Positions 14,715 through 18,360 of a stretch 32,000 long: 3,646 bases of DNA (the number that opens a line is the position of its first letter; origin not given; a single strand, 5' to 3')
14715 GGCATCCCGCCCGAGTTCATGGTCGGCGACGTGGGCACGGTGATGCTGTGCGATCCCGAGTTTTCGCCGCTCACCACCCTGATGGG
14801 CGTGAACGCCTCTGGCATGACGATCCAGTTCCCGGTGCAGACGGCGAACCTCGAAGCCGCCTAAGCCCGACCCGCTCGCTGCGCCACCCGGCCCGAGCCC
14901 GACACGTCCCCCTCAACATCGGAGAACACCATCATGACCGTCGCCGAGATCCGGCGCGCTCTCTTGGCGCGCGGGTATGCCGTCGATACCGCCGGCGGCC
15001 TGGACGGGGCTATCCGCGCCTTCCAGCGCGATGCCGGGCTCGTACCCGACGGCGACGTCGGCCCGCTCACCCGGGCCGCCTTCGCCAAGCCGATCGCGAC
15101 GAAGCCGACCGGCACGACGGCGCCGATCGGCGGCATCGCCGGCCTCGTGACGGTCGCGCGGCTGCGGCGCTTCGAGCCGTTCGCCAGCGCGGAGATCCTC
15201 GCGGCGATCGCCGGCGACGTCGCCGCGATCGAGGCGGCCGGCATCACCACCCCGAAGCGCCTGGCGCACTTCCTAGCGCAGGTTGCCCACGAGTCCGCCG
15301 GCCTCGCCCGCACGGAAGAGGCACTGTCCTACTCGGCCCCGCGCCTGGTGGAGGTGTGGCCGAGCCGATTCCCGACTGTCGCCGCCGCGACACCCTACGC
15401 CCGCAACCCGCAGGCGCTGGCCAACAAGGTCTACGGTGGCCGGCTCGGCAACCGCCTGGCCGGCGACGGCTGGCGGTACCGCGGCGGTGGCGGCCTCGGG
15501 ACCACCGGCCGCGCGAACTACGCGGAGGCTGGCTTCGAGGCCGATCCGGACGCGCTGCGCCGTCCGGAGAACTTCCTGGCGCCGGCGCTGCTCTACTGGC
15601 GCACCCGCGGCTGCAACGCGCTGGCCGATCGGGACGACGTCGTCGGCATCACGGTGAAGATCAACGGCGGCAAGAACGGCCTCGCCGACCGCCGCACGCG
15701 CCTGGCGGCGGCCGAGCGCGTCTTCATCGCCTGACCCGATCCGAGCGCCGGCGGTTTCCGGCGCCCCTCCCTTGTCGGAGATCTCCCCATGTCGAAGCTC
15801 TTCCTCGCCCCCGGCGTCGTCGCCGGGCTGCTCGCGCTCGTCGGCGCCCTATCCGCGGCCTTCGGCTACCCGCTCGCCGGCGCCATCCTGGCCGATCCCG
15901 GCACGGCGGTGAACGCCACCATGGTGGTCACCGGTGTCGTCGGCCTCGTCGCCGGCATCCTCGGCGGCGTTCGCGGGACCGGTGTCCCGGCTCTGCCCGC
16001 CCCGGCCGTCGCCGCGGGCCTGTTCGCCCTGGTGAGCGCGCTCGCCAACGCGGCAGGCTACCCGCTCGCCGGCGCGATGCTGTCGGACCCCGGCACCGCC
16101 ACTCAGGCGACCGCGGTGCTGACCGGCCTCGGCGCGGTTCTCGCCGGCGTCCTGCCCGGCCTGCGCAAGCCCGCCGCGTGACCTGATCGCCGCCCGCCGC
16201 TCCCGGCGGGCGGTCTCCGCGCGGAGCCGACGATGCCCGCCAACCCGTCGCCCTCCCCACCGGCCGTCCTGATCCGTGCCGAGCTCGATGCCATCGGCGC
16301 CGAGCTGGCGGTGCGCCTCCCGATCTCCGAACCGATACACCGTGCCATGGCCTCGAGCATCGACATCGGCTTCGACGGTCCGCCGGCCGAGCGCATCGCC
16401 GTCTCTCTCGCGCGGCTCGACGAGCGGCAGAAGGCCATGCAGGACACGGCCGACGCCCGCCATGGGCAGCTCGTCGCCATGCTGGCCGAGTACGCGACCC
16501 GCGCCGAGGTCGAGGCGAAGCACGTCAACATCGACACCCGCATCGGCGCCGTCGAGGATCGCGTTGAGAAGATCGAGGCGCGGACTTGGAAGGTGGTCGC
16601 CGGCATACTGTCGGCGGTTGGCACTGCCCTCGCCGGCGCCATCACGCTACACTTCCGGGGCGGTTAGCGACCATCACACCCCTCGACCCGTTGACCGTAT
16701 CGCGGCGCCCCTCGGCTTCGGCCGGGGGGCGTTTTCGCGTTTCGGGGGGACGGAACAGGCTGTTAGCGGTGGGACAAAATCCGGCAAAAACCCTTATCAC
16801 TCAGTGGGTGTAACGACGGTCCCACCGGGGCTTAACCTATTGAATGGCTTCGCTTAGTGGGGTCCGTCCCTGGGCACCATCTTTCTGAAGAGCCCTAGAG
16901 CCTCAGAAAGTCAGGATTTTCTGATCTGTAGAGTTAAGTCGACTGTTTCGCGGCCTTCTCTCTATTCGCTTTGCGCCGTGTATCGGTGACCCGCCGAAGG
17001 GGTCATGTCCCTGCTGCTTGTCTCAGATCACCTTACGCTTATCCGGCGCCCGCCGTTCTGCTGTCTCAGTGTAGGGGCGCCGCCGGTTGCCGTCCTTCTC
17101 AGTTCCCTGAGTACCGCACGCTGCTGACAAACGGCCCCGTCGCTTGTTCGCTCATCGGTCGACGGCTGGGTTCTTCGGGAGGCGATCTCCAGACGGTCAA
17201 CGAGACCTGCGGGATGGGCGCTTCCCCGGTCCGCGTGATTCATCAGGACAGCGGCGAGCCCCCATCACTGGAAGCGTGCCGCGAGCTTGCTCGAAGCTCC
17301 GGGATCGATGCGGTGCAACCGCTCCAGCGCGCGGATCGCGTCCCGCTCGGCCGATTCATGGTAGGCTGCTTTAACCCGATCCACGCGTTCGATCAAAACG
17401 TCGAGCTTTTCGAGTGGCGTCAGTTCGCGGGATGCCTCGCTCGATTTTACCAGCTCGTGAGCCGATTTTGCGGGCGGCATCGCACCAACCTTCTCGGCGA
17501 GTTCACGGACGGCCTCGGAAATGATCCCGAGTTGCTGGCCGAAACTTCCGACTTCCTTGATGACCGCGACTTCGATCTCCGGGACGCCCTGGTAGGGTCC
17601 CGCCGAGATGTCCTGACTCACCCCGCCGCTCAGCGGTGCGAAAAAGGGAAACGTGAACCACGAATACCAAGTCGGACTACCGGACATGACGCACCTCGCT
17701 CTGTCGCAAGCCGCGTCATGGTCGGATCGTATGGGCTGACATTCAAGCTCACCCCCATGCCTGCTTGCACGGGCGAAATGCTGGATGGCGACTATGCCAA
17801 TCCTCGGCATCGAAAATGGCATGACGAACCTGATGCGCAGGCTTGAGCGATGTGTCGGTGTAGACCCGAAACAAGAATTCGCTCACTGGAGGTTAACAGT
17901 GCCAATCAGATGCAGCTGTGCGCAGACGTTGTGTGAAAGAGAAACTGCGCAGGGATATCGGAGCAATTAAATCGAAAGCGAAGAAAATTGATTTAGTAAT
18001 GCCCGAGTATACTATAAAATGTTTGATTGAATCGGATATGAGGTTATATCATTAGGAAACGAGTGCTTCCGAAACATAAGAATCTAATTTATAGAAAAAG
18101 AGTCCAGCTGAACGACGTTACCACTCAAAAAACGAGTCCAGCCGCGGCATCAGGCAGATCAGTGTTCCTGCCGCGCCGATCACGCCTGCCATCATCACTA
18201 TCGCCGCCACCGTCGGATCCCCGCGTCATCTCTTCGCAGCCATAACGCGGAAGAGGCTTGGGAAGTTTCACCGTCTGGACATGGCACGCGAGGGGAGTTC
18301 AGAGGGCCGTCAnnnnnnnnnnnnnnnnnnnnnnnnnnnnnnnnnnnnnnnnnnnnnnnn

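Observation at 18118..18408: Two unannotated tandem paralogous 30-32 aa hydrophobic peptides ending in F-x-x-W-stop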

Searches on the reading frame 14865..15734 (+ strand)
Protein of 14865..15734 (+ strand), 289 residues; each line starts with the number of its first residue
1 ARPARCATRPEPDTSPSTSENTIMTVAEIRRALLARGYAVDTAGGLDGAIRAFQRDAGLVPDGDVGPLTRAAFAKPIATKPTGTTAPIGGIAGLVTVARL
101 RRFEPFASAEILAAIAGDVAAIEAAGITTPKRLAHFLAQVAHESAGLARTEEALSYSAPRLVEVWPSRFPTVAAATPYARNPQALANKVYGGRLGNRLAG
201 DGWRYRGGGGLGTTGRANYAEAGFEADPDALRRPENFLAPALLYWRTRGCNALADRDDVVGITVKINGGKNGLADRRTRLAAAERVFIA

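Call 10: search_protein_families(library=pfam, proteins=[window:14865-15734:+], max_evalue=1)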
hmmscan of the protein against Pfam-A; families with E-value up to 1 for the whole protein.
window:14865-15734:+ (289 aa): 1 family
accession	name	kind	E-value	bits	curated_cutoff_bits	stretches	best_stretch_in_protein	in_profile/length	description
PF01471.23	PG_binding_1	-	5.9e-07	30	23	1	26-72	5-56/57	Putative peptidoglycan binding domain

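Call 73: search_protein_families(library=phrogs, proteins=[window:14865-15734:+], max_evalue=0.01)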
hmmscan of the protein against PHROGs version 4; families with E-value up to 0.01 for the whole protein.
window:14865-15734:+ (289 aa): 11 families
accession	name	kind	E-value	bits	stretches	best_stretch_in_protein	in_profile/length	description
phrog_181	-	lysis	6.5e-62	211.5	1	96-287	333-530/769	endolysin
phrog_26317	-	unknown function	4e-26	92.3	1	184-286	8-116/119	-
phrog_14712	-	moron, auxiliary metabolic gene and host takeover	3.5e-24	86.6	2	188-286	72-186/322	chitinase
phrog_9506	-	lysis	2.3e-20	74.5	2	188-284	70-190/330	endolysin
phrog_34417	-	unknown function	1.1e-15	58.6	2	189-276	75-184/326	-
phrog_317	-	lysis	8.6e-15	55.8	1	111-283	208-355/492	endolysin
phrog_3201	-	tail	1.6e-13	50.2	1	119-278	2026-2196/2408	tail fiber protein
phrog_1519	-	lysis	2.7e-09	37.6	1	108-282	212-375/502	endolysin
phrog_1493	-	lysis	8e-05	23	1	25-85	249-317/394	endolysin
phrog_1224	-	head and packaging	0.00011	22.6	1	22-87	9-78/438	endolysin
phrog_2649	-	lysis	0.00016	22.6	1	16-80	175-242/261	endolysin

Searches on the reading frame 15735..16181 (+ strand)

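Call 10: search_protein_families(library=pfam, proteins=[window:15735-16181:+], max_evalue=1)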
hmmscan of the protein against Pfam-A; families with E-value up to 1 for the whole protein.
window:15735-16181:+ (148 aa): 1 family
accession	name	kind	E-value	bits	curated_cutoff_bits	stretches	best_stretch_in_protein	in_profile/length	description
PF11045.13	YbjM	-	0.3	11.9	25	1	21-66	42-83/117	Putative inner membrane protein of Enterobacteriaceae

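Call 73: search_protein_families(library=phrogs, proteins=[window:15735-16181:+], max_evalue=0.01)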
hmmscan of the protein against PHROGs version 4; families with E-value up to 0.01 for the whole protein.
window:15735-16181:+ (148 aa): 0 families

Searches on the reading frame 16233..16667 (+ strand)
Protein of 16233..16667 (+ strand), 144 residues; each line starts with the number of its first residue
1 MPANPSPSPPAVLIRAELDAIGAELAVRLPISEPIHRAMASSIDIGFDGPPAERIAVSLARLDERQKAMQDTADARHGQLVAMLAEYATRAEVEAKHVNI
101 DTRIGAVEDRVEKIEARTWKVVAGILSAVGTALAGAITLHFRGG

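Call 10: search_protein_families(library=pfam, proteins=[window:16233-16667:+], max_evalue=1)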
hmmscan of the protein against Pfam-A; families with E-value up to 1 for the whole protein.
window:16233-16667:+ (144 aa): 3 families
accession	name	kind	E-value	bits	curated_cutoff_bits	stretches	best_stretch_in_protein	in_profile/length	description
PF23991.1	DUF7310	-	0.056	14.4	40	1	80-118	19-53/83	Coiled-coil region of unknown function (DUF7310)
PF23831.1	DUF7201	-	0.08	13.1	27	1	91-131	73-115/142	Coiled-coil region of unknown function (DUF7201)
PF12301.13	CD99L2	-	0.14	12.8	34.4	1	121-138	117-134/170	CD99 antigen like protein 2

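Call 11: search_protein_families(library=ncbifam, proteins=[window:16233-16667:+], max_evalue=1)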
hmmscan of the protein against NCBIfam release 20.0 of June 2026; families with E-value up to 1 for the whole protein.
window:16233-16667:+ (144 aa): 3 families
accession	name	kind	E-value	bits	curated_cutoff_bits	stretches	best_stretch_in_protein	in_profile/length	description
NF048001.1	GTP_morpho_1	equivalog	0.0026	17.5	50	1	94-129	23-58/70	GTA head formation protein, RCAP_rcc01685 family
NF040918.1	LPFR_fam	subfamily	0.024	14.4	40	1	120-142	2-24/35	LPFR motif small protein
NF005833.0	PRK07737.1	equivalog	0.03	13.4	444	1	60-129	417-482/501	flagellar hook-associated protein 2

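Call 73: search_protein_families(library=phrogs, proteins=[window:16233-16667:+], max_evalue=0.01)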
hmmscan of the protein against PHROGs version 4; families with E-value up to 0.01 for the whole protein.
window:16233-16667:+ (144 aa): 3 families
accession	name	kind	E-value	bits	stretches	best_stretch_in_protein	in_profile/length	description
phrog_7090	-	unknown function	0.00072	21.1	1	74-117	37-80/127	-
phrog_451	-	unknown function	0.0036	17.4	1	53-133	41-106/461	-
phrog_5211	-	unknown function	0.0054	18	1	52-117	3-58/112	-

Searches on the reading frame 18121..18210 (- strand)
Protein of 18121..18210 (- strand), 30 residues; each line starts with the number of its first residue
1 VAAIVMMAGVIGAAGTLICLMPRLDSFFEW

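Call 10: search_protein_families(library=pfam, proteins=[window:18121-18210:-], max_evalue=1)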
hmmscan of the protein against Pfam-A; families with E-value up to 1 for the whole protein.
seq(30 aa): 0 families

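Call 11: search_protein_families(library=ncbifam, proteins=[window:18121-18210:-], max_evalue=1)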
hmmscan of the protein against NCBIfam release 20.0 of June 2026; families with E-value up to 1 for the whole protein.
seq(30 aa): 0 families

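Call 71: search_solved_structures(query=window:18121-18210:-, max_evalue=10)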
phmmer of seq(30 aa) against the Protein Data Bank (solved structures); distinct sequences matched with E-value up to 10: 0.

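Call 72: search_protein_families(library=padloc, proteins=[window:18121-18210:-], max_evalue=1)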
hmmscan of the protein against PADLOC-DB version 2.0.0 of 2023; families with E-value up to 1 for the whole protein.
seq(30 aa): 0 families

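Call 73: search_protein_families(library=phrogs, proteins=[window:18121-18210:-], max_evalue=0.01)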
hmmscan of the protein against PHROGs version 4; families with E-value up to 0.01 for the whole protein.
seq(30 aa): 0 families

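Call 84: search_dna_similar(query=window:18121-18210:-, collection=plasmids, mode=protein, max_evalue=1)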
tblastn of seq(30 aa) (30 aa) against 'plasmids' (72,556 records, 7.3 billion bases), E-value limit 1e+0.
No match.

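Call 86: predict_structure(alignment_id=A5)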
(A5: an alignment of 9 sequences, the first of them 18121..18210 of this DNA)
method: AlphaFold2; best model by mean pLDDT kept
length: 30 residues; sequences in the alignment: 9
mean_pLDDT: 91.8   pTM: 0.43
mean pLDDT of the five models: 91.8, 89.4, 88.7, 84.8, 79.7
residues with pLDDT >= 90: 19; 70-90: 11; 50-70: 0; < 50: 0
segments of 3 or more residues with pLDDT < 50: none
pLDDT, mean of each block of 10 residues (from residue 1): 95 96 85
secondary structure, 60 per line:
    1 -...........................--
elements in order: H2-28
